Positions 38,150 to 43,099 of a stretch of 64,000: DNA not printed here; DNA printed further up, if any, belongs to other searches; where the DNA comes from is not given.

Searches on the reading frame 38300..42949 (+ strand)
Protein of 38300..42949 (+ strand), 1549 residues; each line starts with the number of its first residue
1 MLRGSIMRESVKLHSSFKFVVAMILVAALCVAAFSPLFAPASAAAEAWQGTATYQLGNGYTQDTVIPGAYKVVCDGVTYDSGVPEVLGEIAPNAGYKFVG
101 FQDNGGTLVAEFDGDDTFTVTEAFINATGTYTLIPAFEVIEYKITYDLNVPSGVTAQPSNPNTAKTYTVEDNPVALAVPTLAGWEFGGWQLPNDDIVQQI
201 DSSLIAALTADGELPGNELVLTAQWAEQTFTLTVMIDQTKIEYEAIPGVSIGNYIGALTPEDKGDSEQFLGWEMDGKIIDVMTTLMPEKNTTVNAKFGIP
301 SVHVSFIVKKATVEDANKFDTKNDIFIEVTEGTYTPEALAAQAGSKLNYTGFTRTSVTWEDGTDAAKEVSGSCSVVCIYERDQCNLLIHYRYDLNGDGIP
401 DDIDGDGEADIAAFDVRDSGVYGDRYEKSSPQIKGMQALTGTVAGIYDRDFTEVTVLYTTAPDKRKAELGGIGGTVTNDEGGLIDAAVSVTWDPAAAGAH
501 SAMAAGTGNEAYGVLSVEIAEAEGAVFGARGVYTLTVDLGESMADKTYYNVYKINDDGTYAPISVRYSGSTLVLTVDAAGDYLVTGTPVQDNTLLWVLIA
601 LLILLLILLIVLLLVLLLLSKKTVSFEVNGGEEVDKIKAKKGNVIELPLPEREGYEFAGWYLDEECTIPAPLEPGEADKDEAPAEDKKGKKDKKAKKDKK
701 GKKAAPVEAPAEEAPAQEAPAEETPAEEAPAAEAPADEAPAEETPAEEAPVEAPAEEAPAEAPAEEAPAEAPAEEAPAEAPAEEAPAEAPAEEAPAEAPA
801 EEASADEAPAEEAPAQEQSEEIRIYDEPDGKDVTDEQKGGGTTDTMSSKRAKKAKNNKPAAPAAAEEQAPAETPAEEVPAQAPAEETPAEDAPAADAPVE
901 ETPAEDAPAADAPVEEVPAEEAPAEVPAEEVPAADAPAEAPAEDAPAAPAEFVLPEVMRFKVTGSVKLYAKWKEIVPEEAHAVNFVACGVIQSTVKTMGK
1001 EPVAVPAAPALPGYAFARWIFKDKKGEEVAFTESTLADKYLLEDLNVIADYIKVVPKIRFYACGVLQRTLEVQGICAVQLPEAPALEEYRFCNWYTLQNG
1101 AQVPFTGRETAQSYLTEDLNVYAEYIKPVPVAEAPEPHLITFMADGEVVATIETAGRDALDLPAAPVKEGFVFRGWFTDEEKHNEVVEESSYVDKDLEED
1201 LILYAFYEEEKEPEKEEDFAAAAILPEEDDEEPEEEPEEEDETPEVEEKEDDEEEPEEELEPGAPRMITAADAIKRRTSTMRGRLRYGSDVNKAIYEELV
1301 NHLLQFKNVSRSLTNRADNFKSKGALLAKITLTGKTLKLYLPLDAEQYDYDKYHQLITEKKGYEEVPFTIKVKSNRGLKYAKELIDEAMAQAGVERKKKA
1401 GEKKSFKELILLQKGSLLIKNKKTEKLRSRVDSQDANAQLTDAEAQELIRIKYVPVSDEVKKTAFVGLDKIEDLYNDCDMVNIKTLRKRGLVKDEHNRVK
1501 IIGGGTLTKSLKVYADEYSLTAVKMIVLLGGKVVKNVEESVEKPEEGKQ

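Call 62: search_protein_families(library=pfam, max_evalue=0.00001, proteins=[window:38300-42949:+])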
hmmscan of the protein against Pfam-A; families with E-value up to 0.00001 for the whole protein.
window:38300-42949:+ (1549 aa): 4 families
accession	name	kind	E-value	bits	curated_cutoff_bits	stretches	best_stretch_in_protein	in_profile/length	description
PF09479.16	Flg_new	-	2.5e-39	133.7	27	2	623-667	2-45/65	Listeria-Bacteroides repeat domain (List_Bact_rpt)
PF00828.25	Ribosomal_L27A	-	1.3e-09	38.8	21.5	1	1466-1534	2-72/72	Ribosomal proteins 50S-L15, 50S-L18e, 60S-L27A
PF18998.6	Flg_new_2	-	2.1e-09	37.7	23.6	0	91-133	30-71/73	Divergent InlB B-repeat domain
PF02095.21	Extensin_1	-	6.5e-07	29.8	105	0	706-816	20-147/171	Extensin-like protein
